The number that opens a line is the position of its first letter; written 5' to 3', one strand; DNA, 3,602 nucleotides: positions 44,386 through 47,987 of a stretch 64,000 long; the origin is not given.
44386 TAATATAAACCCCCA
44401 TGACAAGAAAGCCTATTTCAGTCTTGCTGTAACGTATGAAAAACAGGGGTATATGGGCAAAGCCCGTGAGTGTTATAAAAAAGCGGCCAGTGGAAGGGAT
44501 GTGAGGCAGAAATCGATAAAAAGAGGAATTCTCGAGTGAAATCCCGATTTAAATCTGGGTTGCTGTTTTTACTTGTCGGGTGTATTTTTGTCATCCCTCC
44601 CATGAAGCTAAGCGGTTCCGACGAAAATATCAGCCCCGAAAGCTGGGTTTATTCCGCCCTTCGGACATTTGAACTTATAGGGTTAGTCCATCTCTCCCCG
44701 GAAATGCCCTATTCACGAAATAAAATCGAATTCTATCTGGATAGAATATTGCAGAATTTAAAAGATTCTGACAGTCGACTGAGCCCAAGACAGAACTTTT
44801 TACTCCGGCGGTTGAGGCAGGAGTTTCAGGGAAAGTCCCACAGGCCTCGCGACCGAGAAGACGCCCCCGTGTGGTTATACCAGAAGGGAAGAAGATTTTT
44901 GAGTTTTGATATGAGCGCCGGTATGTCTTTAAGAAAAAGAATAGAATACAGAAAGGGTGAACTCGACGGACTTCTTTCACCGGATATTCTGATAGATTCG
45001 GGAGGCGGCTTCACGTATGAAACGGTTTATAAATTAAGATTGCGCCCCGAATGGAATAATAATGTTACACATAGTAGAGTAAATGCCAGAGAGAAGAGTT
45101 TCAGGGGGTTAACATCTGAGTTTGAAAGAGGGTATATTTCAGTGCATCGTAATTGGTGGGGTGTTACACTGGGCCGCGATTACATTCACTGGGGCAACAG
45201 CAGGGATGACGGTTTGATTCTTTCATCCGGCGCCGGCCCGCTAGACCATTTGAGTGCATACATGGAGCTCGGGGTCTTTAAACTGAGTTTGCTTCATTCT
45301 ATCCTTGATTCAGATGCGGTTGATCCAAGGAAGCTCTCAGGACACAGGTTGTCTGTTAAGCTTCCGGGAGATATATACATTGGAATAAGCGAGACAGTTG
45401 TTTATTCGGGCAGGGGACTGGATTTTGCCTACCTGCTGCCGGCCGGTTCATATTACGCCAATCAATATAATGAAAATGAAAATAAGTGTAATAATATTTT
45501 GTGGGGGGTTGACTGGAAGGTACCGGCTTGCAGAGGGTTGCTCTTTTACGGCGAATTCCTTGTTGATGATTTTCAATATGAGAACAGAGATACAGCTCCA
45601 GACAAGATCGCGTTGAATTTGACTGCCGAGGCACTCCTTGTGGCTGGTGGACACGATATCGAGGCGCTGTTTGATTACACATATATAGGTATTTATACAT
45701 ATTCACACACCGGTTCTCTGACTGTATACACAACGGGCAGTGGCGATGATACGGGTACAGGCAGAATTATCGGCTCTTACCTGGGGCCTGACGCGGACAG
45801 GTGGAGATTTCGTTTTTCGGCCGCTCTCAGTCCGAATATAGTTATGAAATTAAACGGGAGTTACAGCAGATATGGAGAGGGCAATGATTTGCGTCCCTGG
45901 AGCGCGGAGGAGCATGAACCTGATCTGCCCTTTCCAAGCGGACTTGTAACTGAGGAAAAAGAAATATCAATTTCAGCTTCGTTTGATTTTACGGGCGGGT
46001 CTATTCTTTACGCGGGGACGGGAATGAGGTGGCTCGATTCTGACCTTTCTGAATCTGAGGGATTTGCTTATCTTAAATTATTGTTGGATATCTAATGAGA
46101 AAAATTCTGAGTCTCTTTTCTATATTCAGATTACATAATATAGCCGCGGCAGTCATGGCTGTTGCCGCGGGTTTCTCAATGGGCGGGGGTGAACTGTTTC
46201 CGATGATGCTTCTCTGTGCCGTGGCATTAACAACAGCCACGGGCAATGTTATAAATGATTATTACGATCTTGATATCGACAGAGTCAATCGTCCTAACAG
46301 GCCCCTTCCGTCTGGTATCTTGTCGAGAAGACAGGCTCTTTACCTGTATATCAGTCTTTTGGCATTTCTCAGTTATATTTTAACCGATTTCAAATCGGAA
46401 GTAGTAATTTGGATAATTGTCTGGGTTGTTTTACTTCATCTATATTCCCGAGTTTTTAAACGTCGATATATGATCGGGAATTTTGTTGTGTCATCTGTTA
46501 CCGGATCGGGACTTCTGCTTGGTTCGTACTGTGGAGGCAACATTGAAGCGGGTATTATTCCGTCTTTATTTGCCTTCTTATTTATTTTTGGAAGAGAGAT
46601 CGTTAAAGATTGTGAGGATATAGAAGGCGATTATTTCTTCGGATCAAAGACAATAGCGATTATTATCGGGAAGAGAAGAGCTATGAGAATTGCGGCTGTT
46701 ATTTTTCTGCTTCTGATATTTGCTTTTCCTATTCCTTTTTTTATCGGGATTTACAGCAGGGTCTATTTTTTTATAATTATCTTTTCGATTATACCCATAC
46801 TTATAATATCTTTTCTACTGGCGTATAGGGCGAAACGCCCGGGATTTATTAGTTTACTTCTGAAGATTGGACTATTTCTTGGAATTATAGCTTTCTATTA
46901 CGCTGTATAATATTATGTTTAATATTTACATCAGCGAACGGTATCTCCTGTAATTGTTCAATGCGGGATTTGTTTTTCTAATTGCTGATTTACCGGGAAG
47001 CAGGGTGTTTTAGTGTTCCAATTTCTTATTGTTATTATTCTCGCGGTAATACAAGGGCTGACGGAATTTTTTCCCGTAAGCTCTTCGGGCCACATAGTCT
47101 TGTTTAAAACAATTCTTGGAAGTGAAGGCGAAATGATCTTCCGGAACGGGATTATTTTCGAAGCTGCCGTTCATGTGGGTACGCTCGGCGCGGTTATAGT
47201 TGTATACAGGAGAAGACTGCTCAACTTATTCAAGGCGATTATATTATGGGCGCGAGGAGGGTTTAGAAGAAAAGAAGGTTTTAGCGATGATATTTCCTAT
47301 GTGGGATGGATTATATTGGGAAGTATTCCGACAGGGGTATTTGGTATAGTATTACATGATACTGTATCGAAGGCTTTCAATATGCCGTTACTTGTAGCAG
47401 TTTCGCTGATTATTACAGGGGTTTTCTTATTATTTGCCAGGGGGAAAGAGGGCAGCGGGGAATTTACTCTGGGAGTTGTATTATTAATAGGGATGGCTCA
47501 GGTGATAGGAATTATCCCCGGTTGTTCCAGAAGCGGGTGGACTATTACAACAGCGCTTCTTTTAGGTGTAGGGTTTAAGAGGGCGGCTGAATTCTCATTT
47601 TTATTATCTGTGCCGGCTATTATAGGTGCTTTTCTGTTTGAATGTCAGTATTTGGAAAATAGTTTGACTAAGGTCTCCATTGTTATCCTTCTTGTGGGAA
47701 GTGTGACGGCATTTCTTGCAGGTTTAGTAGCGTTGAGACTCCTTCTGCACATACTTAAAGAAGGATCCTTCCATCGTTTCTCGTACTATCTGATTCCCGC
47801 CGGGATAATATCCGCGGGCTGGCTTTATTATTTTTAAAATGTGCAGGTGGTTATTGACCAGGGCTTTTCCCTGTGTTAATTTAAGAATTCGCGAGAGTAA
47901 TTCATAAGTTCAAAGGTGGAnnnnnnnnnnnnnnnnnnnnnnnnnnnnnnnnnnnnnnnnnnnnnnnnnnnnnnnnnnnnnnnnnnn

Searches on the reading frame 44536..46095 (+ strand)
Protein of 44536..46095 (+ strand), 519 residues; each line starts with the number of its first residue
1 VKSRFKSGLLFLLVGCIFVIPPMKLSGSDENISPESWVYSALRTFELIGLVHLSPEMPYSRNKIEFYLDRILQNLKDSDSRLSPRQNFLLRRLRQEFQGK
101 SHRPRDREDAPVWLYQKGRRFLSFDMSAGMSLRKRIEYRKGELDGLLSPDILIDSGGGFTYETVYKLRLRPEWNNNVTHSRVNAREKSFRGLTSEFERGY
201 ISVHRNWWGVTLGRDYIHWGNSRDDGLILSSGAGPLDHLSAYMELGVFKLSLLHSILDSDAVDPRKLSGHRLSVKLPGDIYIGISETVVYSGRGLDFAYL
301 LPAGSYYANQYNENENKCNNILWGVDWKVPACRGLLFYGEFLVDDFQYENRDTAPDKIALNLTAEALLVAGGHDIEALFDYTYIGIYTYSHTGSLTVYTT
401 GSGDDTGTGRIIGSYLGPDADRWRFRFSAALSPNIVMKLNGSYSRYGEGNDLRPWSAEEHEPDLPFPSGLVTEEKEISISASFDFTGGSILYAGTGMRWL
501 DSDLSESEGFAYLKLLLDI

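Call 41: search_protein_families(library=pfam, proteins=[window:44536-46095:+], max_evalue=0.00001)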
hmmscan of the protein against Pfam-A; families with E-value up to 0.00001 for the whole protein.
window:44536-46095:+ (519 aa): 1 family
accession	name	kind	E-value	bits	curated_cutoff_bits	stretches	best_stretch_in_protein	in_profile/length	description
PF14052.12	Caps_assemb_Wzi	-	7.9e-16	58.5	30.1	1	177-500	63-378/392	Capsule assembly protein Wzi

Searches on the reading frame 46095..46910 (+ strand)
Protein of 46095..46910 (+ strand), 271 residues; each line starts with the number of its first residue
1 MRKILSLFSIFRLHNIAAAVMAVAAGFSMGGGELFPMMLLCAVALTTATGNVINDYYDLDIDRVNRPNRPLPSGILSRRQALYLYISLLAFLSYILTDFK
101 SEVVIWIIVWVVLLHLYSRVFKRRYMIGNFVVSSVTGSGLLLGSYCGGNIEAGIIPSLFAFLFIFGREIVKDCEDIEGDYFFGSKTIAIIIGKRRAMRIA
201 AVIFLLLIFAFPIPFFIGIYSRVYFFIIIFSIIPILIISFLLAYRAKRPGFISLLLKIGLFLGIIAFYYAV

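Call 41: search_protein_families(library=pfam, proteins=[window:46095-46910:+], max_evalue=0.00001)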
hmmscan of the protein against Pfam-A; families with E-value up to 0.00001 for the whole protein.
window:46095-46910:+ (271 aa): 1 family
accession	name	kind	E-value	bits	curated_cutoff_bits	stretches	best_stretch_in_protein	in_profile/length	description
PF01040.23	UbiA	-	2.2e-36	125.9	34.2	1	20-246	8-235/250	UbiA prenyltransferase family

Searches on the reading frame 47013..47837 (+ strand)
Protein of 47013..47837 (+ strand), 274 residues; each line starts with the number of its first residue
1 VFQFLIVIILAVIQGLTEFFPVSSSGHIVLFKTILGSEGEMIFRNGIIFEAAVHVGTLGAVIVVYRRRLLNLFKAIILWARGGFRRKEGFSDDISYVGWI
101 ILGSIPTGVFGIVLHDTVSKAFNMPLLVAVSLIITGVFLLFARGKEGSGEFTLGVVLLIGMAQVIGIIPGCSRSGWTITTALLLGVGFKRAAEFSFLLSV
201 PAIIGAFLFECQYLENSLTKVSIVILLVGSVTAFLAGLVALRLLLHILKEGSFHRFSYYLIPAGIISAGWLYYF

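Call 41: search_protein_families(library=pfam, proteins=[window:47013-47837:+], max_evalue=0.00001)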
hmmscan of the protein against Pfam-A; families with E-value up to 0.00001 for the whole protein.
window:47013-47837:+ (274 aa): 1 family
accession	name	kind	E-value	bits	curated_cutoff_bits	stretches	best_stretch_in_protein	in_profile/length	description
PF02673.24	BacA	-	1.6e-67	228.4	33.4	1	8-266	2-257/257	Bacitracin resistance protein BacA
